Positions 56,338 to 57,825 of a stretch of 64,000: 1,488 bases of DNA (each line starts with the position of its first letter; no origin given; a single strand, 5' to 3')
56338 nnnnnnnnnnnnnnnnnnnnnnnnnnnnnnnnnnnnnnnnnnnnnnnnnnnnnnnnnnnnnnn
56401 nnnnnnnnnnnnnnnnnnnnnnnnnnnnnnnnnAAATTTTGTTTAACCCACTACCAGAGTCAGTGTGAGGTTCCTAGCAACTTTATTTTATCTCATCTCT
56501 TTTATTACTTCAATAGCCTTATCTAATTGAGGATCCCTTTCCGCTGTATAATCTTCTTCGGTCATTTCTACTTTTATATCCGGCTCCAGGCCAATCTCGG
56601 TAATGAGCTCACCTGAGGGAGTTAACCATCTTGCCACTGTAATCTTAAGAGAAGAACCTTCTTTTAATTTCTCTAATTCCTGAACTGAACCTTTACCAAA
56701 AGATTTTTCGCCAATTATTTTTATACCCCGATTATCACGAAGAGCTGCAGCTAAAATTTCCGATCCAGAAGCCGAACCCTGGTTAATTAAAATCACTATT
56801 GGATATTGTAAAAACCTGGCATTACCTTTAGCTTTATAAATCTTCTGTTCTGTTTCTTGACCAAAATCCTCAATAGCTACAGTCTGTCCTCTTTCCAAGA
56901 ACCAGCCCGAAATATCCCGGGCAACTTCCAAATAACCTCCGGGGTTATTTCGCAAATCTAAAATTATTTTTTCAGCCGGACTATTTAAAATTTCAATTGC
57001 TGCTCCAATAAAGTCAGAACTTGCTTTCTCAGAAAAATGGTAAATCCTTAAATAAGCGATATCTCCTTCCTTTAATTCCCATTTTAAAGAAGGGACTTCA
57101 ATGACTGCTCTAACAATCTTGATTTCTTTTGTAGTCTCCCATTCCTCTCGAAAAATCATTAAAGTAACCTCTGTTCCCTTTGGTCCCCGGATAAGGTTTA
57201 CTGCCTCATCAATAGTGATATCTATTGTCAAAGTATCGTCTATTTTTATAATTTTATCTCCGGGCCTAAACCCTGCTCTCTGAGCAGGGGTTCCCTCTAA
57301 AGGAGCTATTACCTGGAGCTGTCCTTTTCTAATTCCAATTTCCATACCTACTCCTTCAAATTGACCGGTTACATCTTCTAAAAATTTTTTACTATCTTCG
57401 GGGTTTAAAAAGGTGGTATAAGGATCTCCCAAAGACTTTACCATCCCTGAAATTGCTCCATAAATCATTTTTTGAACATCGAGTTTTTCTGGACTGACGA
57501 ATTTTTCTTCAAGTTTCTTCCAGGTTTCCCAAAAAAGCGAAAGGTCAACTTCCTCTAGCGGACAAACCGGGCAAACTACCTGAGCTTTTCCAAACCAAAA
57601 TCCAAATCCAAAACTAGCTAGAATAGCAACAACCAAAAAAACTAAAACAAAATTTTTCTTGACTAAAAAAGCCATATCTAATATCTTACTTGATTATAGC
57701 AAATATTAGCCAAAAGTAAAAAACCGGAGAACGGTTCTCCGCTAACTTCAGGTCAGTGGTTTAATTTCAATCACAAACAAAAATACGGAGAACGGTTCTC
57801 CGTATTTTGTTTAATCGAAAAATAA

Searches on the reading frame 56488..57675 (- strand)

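Call 9: search_protein_families(library=pfam, proteins=[window:56488-57675:-])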
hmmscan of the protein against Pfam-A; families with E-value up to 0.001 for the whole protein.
window:56488-57675:- (395 aa): 5 families
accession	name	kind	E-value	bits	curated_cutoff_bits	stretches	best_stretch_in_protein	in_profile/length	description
PF03572.23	Peptidase_S41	-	8.3e-45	152.8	24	1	205-369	1-165/165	Peptidase family S41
PF17820.7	PDZ_6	-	3.7e-12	46.2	27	1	124-172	4-50/54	PDZ domain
PF00595.29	PDZ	-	3.8e-09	37.2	23.2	1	107-174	10-80/81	PDZ domain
PF13180.12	PDZ_2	-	3.3e-07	30.9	27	1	117-186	11-79/80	PDZ domain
PF22694.1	CtpB_N-like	-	6.6e-07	30.1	27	1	51-92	44-83/85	Activating protease CtpB N-terminal domain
